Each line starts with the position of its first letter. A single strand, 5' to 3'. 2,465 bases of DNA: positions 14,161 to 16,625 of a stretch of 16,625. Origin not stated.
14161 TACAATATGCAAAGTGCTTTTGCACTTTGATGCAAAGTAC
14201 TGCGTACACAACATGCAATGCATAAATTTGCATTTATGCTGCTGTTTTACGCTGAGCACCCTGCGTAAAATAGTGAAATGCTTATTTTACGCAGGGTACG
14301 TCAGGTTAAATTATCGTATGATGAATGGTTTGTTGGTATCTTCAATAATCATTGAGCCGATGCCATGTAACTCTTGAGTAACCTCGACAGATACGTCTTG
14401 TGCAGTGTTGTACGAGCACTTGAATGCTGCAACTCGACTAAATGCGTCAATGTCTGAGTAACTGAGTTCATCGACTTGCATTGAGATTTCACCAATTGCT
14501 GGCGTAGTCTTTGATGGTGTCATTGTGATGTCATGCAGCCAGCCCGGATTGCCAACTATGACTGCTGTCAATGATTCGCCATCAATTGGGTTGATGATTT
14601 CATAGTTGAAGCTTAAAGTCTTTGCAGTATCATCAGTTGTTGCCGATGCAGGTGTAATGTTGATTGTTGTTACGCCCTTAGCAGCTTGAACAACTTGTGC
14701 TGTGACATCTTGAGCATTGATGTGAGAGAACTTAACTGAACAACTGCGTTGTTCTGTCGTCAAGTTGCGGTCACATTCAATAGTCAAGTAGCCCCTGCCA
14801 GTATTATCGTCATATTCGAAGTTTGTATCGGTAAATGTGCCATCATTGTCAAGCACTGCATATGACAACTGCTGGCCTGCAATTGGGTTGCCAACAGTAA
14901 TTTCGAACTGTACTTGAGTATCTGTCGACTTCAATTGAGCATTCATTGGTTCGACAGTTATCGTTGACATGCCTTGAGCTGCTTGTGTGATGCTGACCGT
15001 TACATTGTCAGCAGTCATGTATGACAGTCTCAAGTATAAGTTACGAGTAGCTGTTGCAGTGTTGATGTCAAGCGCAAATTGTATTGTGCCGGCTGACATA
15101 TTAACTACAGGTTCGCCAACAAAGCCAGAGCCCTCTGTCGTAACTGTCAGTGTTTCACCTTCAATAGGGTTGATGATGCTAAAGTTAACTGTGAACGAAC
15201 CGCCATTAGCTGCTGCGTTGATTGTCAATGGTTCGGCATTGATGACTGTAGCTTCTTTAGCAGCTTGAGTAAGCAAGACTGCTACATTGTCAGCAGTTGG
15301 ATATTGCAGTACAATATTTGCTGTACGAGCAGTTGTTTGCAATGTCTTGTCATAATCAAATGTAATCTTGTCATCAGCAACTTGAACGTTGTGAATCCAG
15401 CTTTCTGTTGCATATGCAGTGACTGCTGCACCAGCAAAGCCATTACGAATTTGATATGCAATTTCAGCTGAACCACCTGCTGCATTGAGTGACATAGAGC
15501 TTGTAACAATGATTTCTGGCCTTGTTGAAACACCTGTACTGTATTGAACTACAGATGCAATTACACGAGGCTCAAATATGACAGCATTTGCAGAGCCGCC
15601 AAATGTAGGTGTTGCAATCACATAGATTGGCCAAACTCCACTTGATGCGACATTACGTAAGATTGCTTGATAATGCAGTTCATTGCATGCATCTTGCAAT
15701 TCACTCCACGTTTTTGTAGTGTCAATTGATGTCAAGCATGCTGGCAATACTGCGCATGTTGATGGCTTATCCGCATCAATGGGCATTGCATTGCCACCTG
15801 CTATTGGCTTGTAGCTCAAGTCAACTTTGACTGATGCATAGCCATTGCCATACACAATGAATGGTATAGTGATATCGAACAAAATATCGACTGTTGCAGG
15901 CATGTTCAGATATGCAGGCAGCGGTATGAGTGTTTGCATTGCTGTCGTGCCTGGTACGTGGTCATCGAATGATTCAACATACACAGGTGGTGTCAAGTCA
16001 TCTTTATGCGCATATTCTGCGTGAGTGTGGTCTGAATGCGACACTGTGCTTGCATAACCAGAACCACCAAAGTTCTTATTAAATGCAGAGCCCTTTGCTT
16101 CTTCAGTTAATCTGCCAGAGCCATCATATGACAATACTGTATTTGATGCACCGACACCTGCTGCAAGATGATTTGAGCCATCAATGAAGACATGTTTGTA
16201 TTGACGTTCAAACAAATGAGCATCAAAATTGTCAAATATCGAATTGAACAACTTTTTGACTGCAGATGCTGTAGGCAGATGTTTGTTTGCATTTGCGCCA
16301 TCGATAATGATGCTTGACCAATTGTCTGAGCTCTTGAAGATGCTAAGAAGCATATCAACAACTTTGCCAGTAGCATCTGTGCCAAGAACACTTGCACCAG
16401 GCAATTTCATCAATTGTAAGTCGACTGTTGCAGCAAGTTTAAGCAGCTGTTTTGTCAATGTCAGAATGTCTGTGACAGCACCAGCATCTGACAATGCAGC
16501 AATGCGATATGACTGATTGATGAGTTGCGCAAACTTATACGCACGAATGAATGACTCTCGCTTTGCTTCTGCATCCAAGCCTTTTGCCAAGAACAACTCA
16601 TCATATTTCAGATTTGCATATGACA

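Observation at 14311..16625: Large protein with four tandem BACON-like beta-sandwich repeats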

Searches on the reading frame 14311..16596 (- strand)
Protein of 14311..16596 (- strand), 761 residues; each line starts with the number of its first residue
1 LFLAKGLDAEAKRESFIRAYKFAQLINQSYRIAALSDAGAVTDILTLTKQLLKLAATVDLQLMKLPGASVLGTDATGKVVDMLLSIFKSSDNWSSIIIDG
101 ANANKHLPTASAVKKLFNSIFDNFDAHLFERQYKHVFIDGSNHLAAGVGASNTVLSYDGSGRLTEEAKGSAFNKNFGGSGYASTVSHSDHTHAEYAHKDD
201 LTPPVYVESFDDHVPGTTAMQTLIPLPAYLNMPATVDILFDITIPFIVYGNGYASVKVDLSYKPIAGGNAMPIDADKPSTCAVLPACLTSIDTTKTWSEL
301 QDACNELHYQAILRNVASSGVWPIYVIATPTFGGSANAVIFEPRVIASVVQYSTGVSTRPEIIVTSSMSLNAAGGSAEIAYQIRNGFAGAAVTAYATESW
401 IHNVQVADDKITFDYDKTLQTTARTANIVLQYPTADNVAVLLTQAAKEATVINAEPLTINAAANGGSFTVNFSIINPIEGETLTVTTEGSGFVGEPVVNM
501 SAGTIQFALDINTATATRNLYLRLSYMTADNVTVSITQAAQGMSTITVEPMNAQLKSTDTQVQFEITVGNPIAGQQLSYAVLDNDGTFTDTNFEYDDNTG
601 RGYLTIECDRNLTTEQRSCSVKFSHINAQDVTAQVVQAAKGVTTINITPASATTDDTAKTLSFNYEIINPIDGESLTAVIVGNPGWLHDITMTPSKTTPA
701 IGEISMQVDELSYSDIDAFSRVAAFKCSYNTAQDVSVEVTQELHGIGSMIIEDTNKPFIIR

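Call 4: search_protein_families(library=pfam, proteins=[window:14311-16596:-], max_evalue=10)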
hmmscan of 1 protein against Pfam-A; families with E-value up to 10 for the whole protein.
window:14311-16596:- (761 aa): 2 families
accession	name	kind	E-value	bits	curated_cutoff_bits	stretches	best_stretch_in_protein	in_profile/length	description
PF13004.13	BACON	-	5.8e-05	23.4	25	3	584-638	17-61/61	Putative binding domain, N-terminal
PF18099.7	CBM_35_2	-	0.011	16.2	23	1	497-564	32-100/112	Carbohydrate binding module (family 35)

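Call 5: search_protein_families(library=phrogs, proteins=[window:14311-16596:-], max_evalue=0.01)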
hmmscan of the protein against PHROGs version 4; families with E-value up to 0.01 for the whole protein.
window:14311-16596:- (761 aa): 0 families

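Call 9: find_homologous_proteins(query=window:14311-16596:-)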
Query window:14311-16596:- (761 aa): 1 proteins with E <= 0.001 among 8000 candidates.
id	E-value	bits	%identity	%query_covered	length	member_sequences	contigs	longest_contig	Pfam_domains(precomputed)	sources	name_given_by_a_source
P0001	0.0e+0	1598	95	100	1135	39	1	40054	-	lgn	-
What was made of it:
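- Tried and rejected: The word-indexed homologue search found only the 95% relative (call 9).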

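Call 12: find_encoding_contigs(protein=P0001, flank=10000, max_places=4)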
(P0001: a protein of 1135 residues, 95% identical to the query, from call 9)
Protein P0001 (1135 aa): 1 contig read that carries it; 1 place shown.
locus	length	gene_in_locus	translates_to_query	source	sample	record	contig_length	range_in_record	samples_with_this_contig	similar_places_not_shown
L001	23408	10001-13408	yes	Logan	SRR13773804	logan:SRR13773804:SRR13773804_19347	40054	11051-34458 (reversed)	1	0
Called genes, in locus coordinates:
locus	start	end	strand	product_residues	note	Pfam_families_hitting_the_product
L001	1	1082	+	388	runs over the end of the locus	-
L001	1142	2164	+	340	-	-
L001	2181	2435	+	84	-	-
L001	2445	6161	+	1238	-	-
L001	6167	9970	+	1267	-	-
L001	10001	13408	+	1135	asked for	-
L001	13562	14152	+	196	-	-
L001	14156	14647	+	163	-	-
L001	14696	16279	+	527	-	-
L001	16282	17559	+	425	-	PF24308:DUF7487 (weak)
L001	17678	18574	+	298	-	PF04542:Sigma70_r2 (weak), PF04545:Sigma70_r4 (weak)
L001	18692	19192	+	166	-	-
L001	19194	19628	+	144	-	-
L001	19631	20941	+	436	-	-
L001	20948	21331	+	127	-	-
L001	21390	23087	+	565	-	-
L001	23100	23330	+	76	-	-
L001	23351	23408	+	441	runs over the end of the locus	-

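Call 13: search_protein_families(library=pfam, proteins=[P0001], max_evalue=0.1)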
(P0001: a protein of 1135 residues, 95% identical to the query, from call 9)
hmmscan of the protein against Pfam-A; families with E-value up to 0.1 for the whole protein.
P0001 (1135 aa): 2 families
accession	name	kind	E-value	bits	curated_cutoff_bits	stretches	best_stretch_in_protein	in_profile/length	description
PF13004.13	BACON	-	0.00049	20.5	25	0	958-1011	17-60/61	Putative binding domain, N-terminal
PF18099.7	CBM_35_2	-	0.029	14.9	23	0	872-938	33-100/112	Carbohydrate binding module (family 35)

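Call 15: search_dna_similar(query=P0001, collection=phages, mode=protein, max_evalue=0.001)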
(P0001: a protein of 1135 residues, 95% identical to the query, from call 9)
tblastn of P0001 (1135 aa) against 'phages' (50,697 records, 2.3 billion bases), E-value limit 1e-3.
Records with a match: 4; places in all: 4; records where one place covers at least 80% of the query: 0.
Best place of each record, by identity: <60% 4.
By first word of the organism name: Sphingomonas 2; Chryseobacterium 2.
By host as written in the record: Sphingomonas paucimobilis, Felix d'Herelle Reference Center for Phages host ... 2; Chryseobacterium indologenes MA9 2.
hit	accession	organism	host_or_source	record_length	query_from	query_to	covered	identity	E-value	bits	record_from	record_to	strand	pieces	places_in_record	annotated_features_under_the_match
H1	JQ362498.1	Sphingomonas phage PAU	Sphingomonas paucimobilis, Felix ...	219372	33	498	41%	23.3%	6e-14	83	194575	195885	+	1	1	266: gp266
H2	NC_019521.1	Sphingomonas phage PAU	Sphingomonas paucimobilis, Felix ...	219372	33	498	41%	23.3%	6e-14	83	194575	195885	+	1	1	266: gp266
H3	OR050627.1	Chryseobacterium phage MA9V-1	Chryseobacterium indologenes MA9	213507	22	361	30%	28.2%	1e-6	59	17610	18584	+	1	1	hypothetical protein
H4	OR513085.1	Chryseobacterium phage MA9V-2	Chryseobacterium indologenes MA9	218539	34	361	29%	27.2%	2e-5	55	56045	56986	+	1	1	hypothetical protein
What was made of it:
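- Closest known: Sphingomonas phage PAU gp266 and Chryseobacterium phage MA9V-1 MA9V1_016. Same: The N-terminal 330-470 residues are homologous at 23-28% identity (call 15).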

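Call 19: search_solved_structures(query=P0001, max_evalue=1, show_alignments=2)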
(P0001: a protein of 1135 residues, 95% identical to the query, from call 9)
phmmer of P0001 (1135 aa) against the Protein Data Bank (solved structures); distinct sequences matched with E-value up to 1: 0.
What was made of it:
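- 15514..16005 (-): Orphan ~164-aa domain (window residues 207-370) between the shaft motif and the repeats. Its fold is unknown. No Pfam, PHROG or PDB match (calls 4, 5, 19).
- Tried and rejected: Sequence search of the whole protein against PDB chains gave nothing at E <= 1 (call 19).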

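Call 20: search_protein_families(library=phrogs, proteins=[P0001, L001:2445-6161:+, L001:6167-9970:+, L001:16282-17559:+, L001:1142-2164:+], max_evalue=0.1)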
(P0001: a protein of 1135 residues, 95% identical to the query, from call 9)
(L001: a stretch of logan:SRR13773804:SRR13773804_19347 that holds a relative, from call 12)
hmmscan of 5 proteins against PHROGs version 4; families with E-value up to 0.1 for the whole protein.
P0001 (1135 aa): 0 families

L001:2445-6161:+ (1238 aa): 2 families
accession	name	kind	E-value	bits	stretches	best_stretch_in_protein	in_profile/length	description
phrog_4372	-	tail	7.2e-10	37.9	1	459-894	604-1050/1681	tail length tape measure protein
phrog_29607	-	unknown function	0.031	15.3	0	1089-1120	104-135/168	-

L001:6167-9970:+ (1267 aa): 0 families

L001:16282-17559:+ (425 aa): 2 families
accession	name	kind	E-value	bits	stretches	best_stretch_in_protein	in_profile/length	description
phrog_3339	-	DNA, RNA and nucleotide metabolism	1.2e-06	28.9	1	22-366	65-353/536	homing endonuclease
phrog_12131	-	DNA, RNA and nucleotide metabolism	0.00042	20.5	0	115-158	130-173/313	homing endonuclease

L001:1142-2164:+ (340 aa): 1 family
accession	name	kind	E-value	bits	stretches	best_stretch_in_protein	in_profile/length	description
phrog_36717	-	unknown function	1.8e-22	81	1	63-338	42-332/334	-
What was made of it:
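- Tried and rejected: PHROGs gave nothing for this protein (calls 5, 20).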

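Call 22: get_annotated_region(hit=H1, flank=12000)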
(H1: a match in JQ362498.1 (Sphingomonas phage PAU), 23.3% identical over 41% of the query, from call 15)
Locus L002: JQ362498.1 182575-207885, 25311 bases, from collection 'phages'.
description: Sphingomonas phage PAU, complete genome.
organism: Sphingomonas phage PAU (NCBI taxid 1150991)
taxonomy: Viruses; Duplodnaviria; Heunggongvirae; Uroviricota; Caudoviricetes
host: Sphingomonas paucimobilis, Felix d'Herelle Reference Center for Phages host #1398; source: silkworms; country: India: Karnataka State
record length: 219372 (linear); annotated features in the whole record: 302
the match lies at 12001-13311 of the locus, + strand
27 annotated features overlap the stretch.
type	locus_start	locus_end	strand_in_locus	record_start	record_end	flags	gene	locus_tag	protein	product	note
CDS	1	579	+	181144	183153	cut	257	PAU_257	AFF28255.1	gp257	-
CDS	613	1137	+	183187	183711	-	258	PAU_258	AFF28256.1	gp258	-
CDS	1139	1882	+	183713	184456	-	259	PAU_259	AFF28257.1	gp259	-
CDS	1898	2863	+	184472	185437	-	260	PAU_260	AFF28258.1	gp260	-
CDS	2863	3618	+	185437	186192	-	261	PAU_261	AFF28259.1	gp261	-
CDS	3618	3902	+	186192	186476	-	262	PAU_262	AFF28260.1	gp262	-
CDS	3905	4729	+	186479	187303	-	263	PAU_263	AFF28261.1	gp263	-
CDS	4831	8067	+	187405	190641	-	264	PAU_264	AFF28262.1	gp264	-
CDS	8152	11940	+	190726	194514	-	265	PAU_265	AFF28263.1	gp265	-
CDS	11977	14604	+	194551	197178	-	266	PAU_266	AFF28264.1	gp266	-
CDS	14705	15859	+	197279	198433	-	267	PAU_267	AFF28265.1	gp267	-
CDS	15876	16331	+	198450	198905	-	268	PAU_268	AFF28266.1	gp268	-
CDS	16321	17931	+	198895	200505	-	269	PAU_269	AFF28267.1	gp269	-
CDS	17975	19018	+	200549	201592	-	270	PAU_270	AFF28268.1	gp270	internal capsid protein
CDS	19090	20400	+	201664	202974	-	271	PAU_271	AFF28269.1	gp271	carbohydrate dehydratase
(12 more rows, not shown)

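Call 23: get_annotated_region(hit=H3, flank=12000)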
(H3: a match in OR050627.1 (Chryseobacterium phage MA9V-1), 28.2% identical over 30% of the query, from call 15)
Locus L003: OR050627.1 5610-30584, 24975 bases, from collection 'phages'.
description: Chryseobacterium phage MA9V-1, complete genome.
organism: Chryseobacterium phage MA9V-1 (NCBI taxid 2936916)
taxonomy: Viruses; Duplodnaviria; Heunggongvirae; Uroviricota; Caudoviricetes
host: Chryseobacterium indologenes MA9; source: medical sewage; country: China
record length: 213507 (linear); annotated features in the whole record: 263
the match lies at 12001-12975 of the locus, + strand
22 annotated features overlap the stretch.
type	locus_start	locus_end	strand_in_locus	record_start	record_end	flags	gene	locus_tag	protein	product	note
CDS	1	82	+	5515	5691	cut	-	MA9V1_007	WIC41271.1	hypothetical protein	-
CDS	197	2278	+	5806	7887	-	-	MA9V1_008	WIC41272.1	glycoside hydrolase family protein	Glycoside hydrolase family 16 protein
CDS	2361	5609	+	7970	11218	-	-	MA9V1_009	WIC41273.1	hypothetical protein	-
CDS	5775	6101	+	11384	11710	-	-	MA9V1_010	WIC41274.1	hypothetical protein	-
CDS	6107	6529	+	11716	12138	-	-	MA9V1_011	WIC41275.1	hypothetical protein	-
CDS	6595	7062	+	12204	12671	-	-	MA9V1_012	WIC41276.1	hypothetical protein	-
CDS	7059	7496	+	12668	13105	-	-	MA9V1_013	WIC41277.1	hypothetical protein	-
CDS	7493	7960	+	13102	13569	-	-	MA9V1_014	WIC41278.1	hypothetical protein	-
CDS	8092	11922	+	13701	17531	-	-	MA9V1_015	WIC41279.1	hypothetical protein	-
CDS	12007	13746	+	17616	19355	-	-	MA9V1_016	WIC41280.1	hypothetical protein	-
CDS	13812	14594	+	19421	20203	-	-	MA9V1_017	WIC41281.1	hypothetical protein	-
CDS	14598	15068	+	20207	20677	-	-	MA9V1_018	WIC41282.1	hypothetical protein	-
CDS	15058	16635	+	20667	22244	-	-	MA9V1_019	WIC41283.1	hypothetical protein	-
CDS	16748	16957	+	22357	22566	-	-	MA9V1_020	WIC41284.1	hypothetical protein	-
CDS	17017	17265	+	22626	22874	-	-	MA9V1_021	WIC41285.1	hypothetical protein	-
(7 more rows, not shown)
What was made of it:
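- Closest known: Sphingomonas phage PAU gp266 and Chryseobacterium phage MA9V-1 MA9V1_016. Same: The genomic position is the same, after two genes of more than 1000 aa and before a conserved ~530-aa gene (calls 22, 23).
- The gene follows a tape-measure-like gene and precedes the wedge gene, in synteny conserved with PAU and MA9V-1 (calls 12, 20, 22, 23).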

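Call 28: find_related_loci(query=P0001, collection=viral_contigs, flank=3000)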
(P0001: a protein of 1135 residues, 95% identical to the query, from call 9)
Query P0001 (1135 aa) in viral_contigs; peptide patterns used: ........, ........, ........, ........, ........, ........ (x = any residue, [..] = any of these).
4 stretches matched a pattern; 2 encode a relative of the query (tblastn E <= 1e-3); 2 distinct loci.
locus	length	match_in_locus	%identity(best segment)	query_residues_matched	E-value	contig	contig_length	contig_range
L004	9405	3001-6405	96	1-1135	0e+0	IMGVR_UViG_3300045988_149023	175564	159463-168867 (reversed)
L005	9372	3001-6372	94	12-1135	0e+0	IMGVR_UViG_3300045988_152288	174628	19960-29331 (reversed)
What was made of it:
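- On Tail fibre / baseplate fibre (T4 gp10-gp12-like role): No isolate of this phage is known from the searches (calls 9, 15, 28).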

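Call 34: search_protein_representatives(protein=P0001)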
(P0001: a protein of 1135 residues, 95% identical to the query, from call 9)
Query: 1135 residues. Proteins with E-value up to 0.001 (for the whole library): 393; up to 1e-10: 98; up to 1e-30: 9. The best 150 are listed.
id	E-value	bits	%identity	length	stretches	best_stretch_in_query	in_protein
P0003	4.5e-56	206.9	28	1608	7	736-908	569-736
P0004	9.6e-46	172.7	98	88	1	87-170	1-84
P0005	4.0e-44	167.3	26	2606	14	754-1062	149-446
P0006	1.4e-41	158.9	25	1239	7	742-935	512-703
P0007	6.7e-37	143.4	28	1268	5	714-920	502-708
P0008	2.2e-35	138.4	37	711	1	26-356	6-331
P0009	6.3e-35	136.9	29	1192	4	723-916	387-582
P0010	5.9e-34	133.7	39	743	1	30-342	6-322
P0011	1.4e-31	125.8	27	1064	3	720-1057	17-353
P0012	1.6e-30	122.3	40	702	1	30-339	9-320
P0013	3.1e-30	121.4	35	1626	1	29-294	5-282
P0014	3.3e-30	121.2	23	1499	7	753-1085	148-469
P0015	2.6e-29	118.3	26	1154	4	741-914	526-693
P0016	9.2e-29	116.5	32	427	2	741-915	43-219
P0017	2.0e-27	112.1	27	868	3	739-951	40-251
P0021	2.5e-25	105.1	35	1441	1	26-358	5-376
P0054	3.3e-15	71.6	64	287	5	541-573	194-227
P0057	1.1e-14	69.9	28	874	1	30-456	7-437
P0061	2.5e-14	68.7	26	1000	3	769-1052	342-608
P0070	5.0e-13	64.4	31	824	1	34-461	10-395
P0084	4.5e-12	61.2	63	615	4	541-584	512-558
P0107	1.7e-10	56.0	26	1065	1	35-361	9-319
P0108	1.9e-10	55.9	43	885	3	524-569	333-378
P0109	2.2e-10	55.6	27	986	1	33-473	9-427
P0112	3.0e-10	55.2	27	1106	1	31-389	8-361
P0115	3.7e-10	54.9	26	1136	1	39-339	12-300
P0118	4.7e-10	54.5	28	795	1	32-456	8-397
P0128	1.7e-09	52.7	26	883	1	33-494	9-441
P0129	1.8e-09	52.6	29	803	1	34-350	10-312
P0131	1.8e-09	52.6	27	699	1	32-501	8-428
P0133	2.5e-09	52.1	28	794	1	29-377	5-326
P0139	3.9e-09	51.5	26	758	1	35-457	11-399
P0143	8.7e-09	50.3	30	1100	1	32-339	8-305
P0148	1.1e-08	50.0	27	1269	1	34-390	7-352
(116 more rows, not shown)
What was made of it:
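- On BACON domain (Pfam PF13004): phmmer best E = 4.5e-56, with 98 hits at E <= 1e-10 over the whole query (call 34).
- An exhaustive phmmer search gives more than 100 relatives of the repeat region, the best at E = 4.5e-56 (call 34).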
